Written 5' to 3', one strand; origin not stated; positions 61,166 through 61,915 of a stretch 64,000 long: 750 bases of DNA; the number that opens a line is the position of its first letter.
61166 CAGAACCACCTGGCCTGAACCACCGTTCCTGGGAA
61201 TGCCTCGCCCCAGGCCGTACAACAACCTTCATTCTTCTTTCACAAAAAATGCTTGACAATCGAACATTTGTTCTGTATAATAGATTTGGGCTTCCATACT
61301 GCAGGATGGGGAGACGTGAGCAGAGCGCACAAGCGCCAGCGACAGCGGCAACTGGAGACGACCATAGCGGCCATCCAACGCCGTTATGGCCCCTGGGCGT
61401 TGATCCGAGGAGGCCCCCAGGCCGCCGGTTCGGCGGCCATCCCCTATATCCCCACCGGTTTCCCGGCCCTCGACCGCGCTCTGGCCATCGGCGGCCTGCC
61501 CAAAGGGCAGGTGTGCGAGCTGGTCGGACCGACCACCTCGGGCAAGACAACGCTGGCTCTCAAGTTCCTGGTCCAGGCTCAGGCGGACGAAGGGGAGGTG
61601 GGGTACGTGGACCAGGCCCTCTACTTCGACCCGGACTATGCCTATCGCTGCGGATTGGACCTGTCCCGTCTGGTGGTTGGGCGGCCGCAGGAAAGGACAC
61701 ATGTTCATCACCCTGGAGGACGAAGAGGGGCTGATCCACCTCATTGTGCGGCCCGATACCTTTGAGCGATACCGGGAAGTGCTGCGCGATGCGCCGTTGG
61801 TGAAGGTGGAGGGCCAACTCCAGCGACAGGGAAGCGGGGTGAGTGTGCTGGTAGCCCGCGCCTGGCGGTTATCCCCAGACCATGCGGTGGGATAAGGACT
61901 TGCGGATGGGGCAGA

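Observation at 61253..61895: LexA-box SOS promoter driving a decayed imuA'-dnaE2' mutagenesis cassette remnant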

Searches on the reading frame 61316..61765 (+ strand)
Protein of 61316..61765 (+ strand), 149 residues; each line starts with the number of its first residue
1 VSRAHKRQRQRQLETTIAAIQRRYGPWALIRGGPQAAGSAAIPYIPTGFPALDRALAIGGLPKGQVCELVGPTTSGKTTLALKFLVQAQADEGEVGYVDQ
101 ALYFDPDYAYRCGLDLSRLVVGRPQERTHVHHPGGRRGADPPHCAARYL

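Call 3: search_protein_families(library=pfam, proteins=[window:61316-61765:+], max_evalue=1)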
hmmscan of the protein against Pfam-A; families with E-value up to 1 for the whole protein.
window:61316-61765:+ (149 aa): 12 families
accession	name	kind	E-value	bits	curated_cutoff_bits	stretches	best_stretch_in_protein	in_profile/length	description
PF00154.27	RecA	-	8e-24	84.9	27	1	12-126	2-114/262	recA bacterial DNA recombination protein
PF06745.19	ATPase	-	2.1e-08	34.3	26.6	1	45-96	1-51/231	KaiC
PF08423.17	Rad51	-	0.00019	21.2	22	1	44-111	7-73/244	Rad51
PF00005.33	ABC_tran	-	0.00024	22.1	25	1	61-103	8-50/137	ABC transporter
PF13481.12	AAA_25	-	0.0041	17.2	27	1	59-86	28-55/195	AAA domain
PF03796.21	DnaB_C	-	0.0081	16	27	1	45-92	2-47/255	DnaB-like helicase C terminal domain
PF20720.3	nSTAND3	-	0.03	14.4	27.2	1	61-99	14-52/155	Novel STAND NTPase 3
PF15855.10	DUF4726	-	0.077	13.7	27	1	7-64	39-93/101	Domain of unknown function (DUF4726)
PF25199.1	nSTAND_NTPase5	-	0.13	12.6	34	1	63-101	40-79/145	Novel STAND NTPase 5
PF03205.20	MobB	-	0.18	12.1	26.6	1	67-100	2-35/133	Molybdopterin guanine dinucleotide synthesis protein B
PF22527.2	DEXQc_Suv3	-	0.26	11.3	27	1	68-89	17-38/154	DEXQ-box helicase domain of Suv3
PF01637.24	ATPase_2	-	0.38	10.9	33.2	1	70-100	26-56/225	ATPase domain predominantly from Archaea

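Call 4: search_protein_families(library=ncbifam, proteins=[window:61316-61765:+], max_evalue=1)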
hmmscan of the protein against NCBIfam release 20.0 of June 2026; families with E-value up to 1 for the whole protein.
window:61316-61765:+ (149 aa): 49 families (the best 25 are shown)
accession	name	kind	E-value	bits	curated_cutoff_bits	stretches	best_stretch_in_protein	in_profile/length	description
TIGR02012.1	tigrfam_recA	equivalog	2.5e-25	89.5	325.3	1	9-126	2-117/321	recombinase RecA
NF007072.0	PRK09519.1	equivalog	7.9e-24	84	1024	1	7-125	5-121/790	intein-containing recombinase RecA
NF033429.2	ImuA_translesion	equivalog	7.4e-10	39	150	1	38-128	9-100/181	translesion DNA synthesis-associated protein ImuA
NF006861.0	PRK09361.1-1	equivalog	5.4e-07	29.4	278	1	44-100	4-59/235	DNA repair and recombination protein RadB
NF003301.0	PRK04301.1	equivalog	2.4e-06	26.9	259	1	41-111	79-148/316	DNA repair and recombination protein RadA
TIGR03880.1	KaiC_arch_3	hypoth_equivalog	7.7e-06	25.6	249.45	1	48-88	1-40/224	KaiC domain-containing protein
TIGR03881.1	KaiC_arch_4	hypoth_equivalog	1.2e-05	25.1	247.8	1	45-99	3-56/231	KaiC domain-containing protein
NF006799.0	PRK09302.1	equivalog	3.4e-05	22.6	408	1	40-95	8-62/515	circadian clock protein KaiC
TIGR02237.1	recomb_radB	equivalog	4.3e-05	23.5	172.4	1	56-100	4-48/210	DNA repair and recombination protein RadB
TIGR02236.1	recomb_radA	equivalog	0.00012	21.5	361.15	1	41-111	74-143/311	DNA repair and recombination protein RadA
TIGR02239.1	recomb_RAD51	equivalog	0.00055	19.1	478.05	1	42-112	75-144/316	DNA repair protein RAD51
NF000474.1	tet_ABC_46_A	exception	0.0023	16.5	1250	1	62-98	357-393/574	tetracycline efflux ABC transporter Tet(46) subunit A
TIGR03873.1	F420-0_ABC_ATP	hypoth_equivalog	0.0054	16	372.4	1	61-96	24-59/256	putative F420-0 ABC transporter ATP-binding protein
TIGR03600.1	phage_DnaB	exception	0.0069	15.4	498.65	1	44-93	176-223/421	phage replicative helicase, DnaB family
NF008409.0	PRK11231.1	equivalog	0.0089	15.4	375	1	61-102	25-66/255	Fe(3+) dicitrate ABC transporter ATP-binding protein FecE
NF058630.1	repair_Rv3395c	exception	0.024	14.4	65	1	56-121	2-61/153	DnaE2-dependent mutagenesis accessory factor ImuA'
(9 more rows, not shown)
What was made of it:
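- On ImuA (NCBIfam NF033429) and ImuA' (NF058630): Fragment: 39 bits against 150, and 14.4 against 65 (call 4).
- Checked: ORF1: 61316-61765, 149 aa. Residues 9-126 match RecA profile positions 2-117 of 321 (TIGR02012, 89.5 bits; Pfam RecA E 8e-24; calls 3 and 4).
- ORF1 scores higher against RecA models than against ImuA models (call 4). recA is itself normally LexA-regulated.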

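Call 6: find_homologous_proteins(query=window:61316-61696:+)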
Query window:61316-61696:+ (127 aa): 28 proteins with E <= 0.001 among 128 candidates.
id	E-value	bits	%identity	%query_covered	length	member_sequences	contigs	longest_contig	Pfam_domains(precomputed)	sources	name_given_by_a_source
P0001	1.6e-46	175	64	99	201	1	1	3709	PF06745.20,PF00154.28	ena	-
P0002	1.1e-43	166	67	87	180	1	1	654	PF06745.20,PF00154.28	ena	-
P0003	1.2e-40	156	63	94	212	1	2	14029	PF06745.20,PF08423.18,PF00154.28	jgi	jgi:RecA/RadA recombinase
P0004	3.1e-39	152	68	78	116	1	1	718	PF06745.20,PF00154.28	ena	-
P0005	1.3e-38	150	82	66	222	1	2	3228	PF06745.20,PF00154.28,PF27531.1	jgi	jgi:recombination protein RecA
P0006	2.7e-38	149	64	86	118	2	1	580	PF06745.20,PF00154.28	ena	-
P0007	5.8e-38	148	67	83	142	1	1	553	PF06745.20,PF00154.28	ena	-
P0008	8.1e-38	147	67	78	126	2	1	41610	PF06745.20,PF00154.28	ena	-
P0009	5.4e-37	145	67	80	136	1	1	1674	PF06745.20,PF00154.28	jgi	-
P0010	2.3e-34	136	56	95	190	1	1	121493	PF00154.28,PF27531.1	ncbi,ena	-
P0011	4.7e-34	135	74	67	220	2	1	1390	PF06745.20,PF00154.28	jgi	jgi:recombination protein RecA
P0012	2.3e-29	120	69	65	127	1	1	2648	PF06745.20,PF00154.28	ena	-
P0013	1.5e-26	111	64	68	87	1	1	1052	PF06745.20,PF00154.28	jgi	jgi:recombination protein RecA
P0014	9.5e-26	108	63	71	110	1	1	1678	PF06745.20,PF00154.28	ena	-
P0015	4.1e-25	106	73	59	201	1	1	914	PF06745.20,PF00154.28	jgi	jgi:recombination protein RecA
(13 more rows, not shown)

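Call 7: find_encoding_contigs(protein=P0010, flank=8000, max_places=3)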
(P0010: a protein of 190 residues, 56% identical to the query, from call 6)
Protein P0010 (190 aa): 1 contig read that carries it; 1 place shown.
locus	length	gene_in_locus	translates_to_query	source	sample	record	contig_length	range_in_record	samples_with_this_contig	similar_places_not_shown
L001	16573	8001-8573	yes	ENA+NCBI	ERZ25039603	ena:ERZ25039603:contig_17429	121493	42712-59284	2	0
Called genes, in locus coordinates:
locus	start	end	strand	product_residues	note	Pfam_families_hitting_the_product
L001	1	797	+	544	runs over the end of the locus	PF00118:Cpn60_TCP1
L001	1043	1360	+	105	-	-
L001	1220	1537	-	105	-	-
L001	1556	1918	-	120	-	-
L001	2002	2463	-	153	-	-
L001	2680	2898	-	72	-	-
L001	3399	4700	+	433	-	PF00072:Response_reg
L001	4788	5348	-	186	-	PF01872:RibD_C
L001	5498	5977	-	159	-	PF08818:DUF1801 (weak)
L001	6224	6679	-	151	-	PF03061:4HBT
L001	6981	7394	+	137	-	PF01850:PIN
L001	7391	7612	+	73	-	-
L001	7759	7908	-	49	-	PF00436:SSB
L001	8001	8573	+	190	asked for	PF00154:RecA_N, PF27531:MT3502_N (faint)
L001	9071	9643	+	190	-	-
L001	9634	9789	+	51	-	-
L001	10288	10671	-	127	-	-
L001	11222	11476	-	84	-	-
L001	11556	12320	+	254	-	PF07733:DNA_pol3_alpha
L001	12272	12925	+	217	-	PF17657:DNA_pol3_finger (weak)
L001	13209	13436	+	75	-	PF01336:tRNA_anti-codon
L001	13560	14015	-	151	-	PF03061:4HBT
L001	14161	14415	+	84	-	PF04014:MazE_antitoxin (faint)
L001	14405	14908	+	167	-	PF13470:PIN_3, PF01850:PIN (faint)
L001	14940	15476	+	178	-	PF13527:Acetyltransf_9, PF00583:Acetyltransf_1, PF13508:Acetyltransf_7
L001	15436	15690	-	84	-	-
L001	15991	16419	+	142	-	PF07366:SnoaL, PF12680:SnoaL_2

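Call 8: find_encoding_contigs(protein=P0008, flank=8000, max_places=3)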
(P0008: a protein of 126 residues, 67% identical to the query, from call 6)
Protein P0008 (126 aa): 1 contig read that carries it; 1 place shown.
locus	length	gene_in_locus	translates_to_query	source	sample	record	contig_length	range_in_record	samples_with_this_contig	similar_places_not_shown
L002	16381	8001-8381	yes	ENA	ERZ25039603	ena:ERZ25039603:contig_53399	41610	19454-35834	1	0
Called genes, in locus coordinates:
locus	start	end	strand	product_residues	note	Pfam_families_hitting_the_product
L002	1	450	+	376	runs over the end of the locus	-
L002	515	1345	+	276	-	-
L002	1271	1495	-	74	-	-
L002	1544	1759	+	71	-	-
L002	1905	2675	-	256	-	PF01695:IstB_IS21, PF13481:AAA_25 (faint), PF00308:Bac_DnaA (weak), PF20720:nSTAND3 (faint)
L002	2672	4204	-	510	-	PF22483:Mu-transpos_C_2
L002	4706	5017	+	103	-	PF01527:HTH_Tnp_1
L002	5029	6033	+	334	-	PF00665:rve, PF13610:DDE_Tnp_IS240 (weak), PF13683:rve_3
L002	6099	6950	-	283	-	PF13340:DUF4096, PF01609:DDE_Tnp_1, PF13586:DDE_Tnp_1_2 (weak)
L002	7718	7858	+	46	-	-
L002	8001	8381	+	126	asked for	PF00154:RecA_N, PF06745:ATPase (weak)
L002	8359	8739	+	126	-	-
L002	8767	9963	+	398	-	PF00817:IMS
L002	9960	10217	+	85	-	-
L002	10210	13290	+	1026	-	PF02811:PHP, PF07733:DNA_pol3_alpha, PF17657:DNA_pol3_finger, PF14579:HHH_6, PF01336:tRNA_anti-codon (weak)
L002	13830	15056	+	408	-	PF01548:DEDD_Tnp_IS110, PF02371:Transposase_20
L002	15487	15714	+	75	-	PF00872:Transposase_mut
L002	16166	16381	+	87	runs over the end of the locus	-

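Call 9: find_encoding_contigs(protein=P0003, flank=8000, max_places=3)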
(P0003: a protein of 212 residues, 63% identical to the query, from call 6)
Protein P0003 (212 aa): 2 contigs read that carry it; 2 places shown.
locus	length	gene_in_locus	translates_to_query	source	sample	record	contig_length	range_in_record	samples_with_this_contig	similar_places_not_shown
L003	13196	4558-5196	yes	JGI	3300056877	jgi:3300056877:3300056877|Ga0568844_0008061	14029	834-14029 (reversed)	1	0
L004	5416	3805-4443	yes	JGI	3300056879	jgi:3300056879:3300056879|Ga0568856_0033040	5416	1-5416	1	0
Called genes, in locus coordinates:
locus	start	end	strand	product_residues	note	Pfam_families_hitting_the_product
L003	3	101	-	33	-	?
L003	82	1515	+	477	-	PF06253:MTTB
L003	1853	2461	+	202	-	-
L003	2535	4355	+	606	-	PF22842:Pel9A-like_beta_helix (faint), PF13229:Beta_helix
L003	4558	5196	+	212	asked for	PF00154:RecA_N, PF08423:Rad51 (weak), PF06745:ATPase (weak)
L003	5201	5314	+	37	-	-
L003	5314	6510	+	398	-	PF00817:IMS, PF11799:IMS_C (weak)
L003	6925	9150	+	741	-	PF13229:Beta_helix (weak), PF05048:NosD (weak), PF13229:Beta_helix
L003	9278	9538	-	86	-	-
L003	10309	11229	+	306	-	PF19300:BPD_transp_1_N, PF00528:BPD_transp_1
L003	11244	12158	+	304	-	PF12911:OppC_N, PF00528:BPD_transp_1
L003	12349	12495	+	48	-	-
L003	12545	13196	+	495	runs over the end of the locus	?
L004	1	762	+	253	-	?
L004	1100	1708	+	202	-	-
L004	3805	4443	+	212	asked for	PF00154:RecA_N, PF08423:Rad51 (weak), PF06745:ATPase (weak)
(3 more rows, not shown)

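Call 12: find_related_loci(query=window:61316-61696:+, collection=genome_contigs, flank=10000)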
Query window:61316-61696:+ (127 aa) in genome_contigs; peptide patterns used: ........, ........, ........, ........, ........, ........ (x = any residue, [..] = any of these).
598 stretches matched a pattern (row limit reached: there are more); 8 encode a relative of the query (tblastn E <= 1e-3); 8 distinct loci.
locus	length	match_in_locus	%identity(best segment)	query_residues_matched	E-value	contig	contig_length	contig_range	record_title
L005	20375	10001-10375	65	1-123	3e-51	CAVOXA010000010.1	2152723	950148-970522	MAG: uncultured Chloroflexia bacterium isolate MFD09964.bin.2.208 genome assembly, contig: contig_4639, whole genome sho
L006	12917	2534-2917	64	1-126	6e-51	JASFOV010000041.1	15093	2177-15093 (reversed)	MAG: Anaerolineae bacterium isolate D0819M12metaG_Bin_204 D0819M12metaG_FD_scaffold_259_c1, whole genome shotgun sequenc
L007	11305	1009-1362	66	8-126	1e-47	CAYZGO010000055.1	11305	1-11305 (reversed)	MAG TPA_asm: uncultured Anaerolineales bacterium isolate binchicken_co100_350 genome assembly, contig: NODE_9250_length_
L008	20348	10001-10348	62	8-124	7e-42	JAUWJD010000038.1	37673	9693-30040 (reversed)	MAG: Chloroflexota bacterium isolate CSMAG_2311 CSMAG_2311_k127_3529442_length_37673_cov_15.0192, whole genome shotgun s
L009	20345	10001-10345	36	9-124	1e-21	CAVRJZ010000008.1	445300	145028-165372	MAG: uncultured Alphaproteobacteria bacterium isolate MFD05502.bin.2.43 genome assembly, contig: contig_44051, whole gen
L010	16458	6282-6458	44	66-124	1e-11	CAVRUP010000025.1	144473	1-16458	MAG: uncultured Alphaproteobacteria bacterium isolate MFD02248.bin.2.61 genome assembly, contig: contig_45518, whole gen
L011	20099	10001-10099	55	8-40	4e-7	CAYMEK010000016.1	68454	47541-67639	MAG TPA_asm: uncultured Spirochaetaceae bacterium isolate SRP323688_co1_278 genome assembly, contig: NODE_791_length_684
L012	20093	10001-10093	45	10-40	1e-5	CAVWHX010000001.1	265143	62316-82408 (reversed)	MAG: uncultured delta proteobacterium isolate MFD01476.bin.2.53 genome assembly, contig: contig_103530, whole genome sho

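Call 17: find_encoding_contigs(protein=P0005, flank=8000, max_places=3)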
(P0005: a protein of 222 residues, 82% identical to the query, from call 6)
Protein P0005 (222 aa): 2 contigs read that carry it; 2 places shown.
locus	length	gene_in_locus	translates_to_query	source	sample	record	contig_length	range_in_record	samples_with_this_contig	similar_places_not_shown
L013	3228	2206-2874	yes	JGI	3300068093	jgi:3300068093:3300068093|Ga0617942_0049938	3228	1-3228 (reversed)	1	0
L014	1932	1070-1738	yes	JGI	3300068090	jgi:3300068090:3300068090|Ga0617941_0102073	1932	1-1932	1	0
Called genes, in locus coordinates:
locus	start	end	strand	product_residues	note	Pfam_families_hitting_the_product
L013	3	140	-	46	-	?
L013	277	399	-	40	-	-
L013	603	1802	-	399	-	PF06224:AlkZ-like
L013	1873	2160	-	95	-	-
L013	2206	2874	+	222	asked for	PF00154:RecA_N, PF06745:ATPase (weak), PF27531:MT3502_N (weak)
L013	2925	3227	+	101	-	?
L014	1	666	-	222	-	?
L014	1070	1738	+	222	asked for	PF00154:RecA_N, PF06745:ATPase (weak), PF27531:MT3502_N (weak)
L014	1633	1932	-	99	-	?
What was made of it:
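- On ImuA (NCBIfam NF033429) and ImuA' (NF058630): Faint or weak MT3502_N (PF27531) hits are on record for some homologues (calls 6, 7, 17).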

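Call 18: find_related_loci(query=window:61316-61696:+, collection=metagenome_contigs, flank=10000)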
Query window:61316-61696:+ (127 aa) in metagenome_contigs; peptide patterns used: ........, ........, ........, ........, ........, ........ (x = any residue, [..] = any of these).
600 stretches matched a pattern (row limit reached: there are more); 24 encode a relative of the query (tblastn E <= 1e-3); 24 distinct loci.
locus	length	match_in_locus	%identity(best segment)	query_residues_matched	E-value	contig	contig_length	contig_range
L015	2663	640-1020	74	1-126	9e-63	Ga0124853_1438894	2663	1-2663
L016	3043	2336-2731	69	1-126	4e-59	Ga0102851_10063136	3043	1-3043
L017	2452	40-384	72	13-126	4e-56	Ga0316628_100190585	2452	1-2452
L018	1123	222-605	68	1-126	3e-58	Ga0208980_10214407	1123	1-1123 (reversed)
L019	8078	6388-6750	69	4-126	1e-54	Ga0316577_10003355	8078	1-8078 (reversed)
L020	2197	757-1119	69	4-126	5e-55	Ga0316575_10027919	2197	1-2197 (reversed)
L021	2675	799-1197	63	1-126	9e-54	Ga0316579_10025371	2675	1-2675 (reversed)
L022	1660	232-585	74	13-126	1e-54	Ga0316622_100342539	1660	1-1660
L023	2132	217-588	67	6-126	2e-52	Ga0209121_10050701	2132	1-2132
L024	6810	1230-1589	69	8-126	7e-52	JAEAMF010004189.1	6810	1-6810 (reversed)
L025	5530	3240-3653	59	1-126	3e-51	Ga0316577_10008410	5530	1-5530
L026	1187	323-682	66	8-126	6e-53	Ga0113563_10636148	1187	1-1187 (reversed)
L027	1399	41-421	63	5-126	6e-50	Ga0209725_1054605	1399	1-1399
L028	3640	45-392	66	13-126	4e-47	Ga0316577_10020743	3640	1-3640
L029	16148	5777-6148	61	5-126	1e-46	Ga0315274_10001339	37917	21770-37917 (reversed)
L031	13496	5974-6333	63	8-126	9e-47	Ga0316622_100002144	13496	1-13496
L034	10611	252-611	63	9-126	6e-39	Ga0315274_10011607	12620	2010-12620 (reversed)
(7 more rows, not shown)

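Call 30: search_protein_families(library=pfam, proteins=[L007:1000-1758:+, L007:1781-2977:+, L007:2974-3231:+, L007:3304-6414:+], max_evalue=0.01)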
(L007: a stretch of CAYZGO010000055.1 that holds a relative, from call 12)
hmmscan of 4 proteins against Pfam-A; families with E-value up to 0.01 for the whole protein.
L007:1000-1758:+ (252 aa): 3 families
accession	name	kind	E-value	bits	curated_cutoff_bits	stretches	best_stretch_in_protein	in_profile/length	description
PF00154.27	RecA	-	8.9e-36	124.1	27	1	8-244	2-258/262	recA bacterial DNA recombination protein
PF06745.19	ATPase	-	2.1e-06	27.7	26.6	1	40-93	1-54/231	KaiC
PF08423.17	Rad51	-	1.8e-05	24.6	22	1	36-107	4-74/244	Rad51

L007:1781-2977:+ (398 aa): 2 families
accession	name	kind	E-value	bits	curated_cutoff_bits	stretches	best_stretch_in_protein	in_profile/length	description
PF00817.25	IMS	-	3e-16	60.1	23.2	1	9-151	4-147/148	impB/mucB/samB family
PF11799.13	IMS_C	-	4.8e-06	27.4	20.7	1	246-335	10-98/109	impB/mucB/samB family C-terminal domain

L007:2974-3231:+ (85 aa): 1 family
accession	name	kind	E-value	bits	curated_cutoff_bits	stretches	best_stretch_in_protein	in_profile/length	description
PF20114.4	DUF6504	-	2.6e-05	24.9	24.2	1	15-83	22-101/103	Domain of unknown function (DUF6504)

L007:3304-6414:+ (1036 aa): 5 families
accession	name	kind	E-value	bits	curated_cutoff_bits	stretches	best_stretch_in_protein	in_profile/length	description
PF07733.18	DNA_pol3_alpha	-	4e-81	272.9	23.9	1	286-548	2-259/260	Bacterial DNA polymerase III alpha NTPase domain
PF17657.6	DNA_pol3_finger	-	1.9e-59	200.1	22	1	552-715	1-163/166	Bacterial DNA polymerase III alpha subunit finger domain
PF02811.25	PHP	-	8.5e-44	150.2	26.4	1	6-165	1-164/164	PHP domain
PF14579.12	HHH_6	-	1.7e-23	83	25.6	1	791-883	1-90/90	Helix-hairpin-helix motif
PF01336.31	tRNA_anti-codon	-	2e-05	24.8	27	1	967-1029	8-69/75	OB-fold nucleic acid binding domain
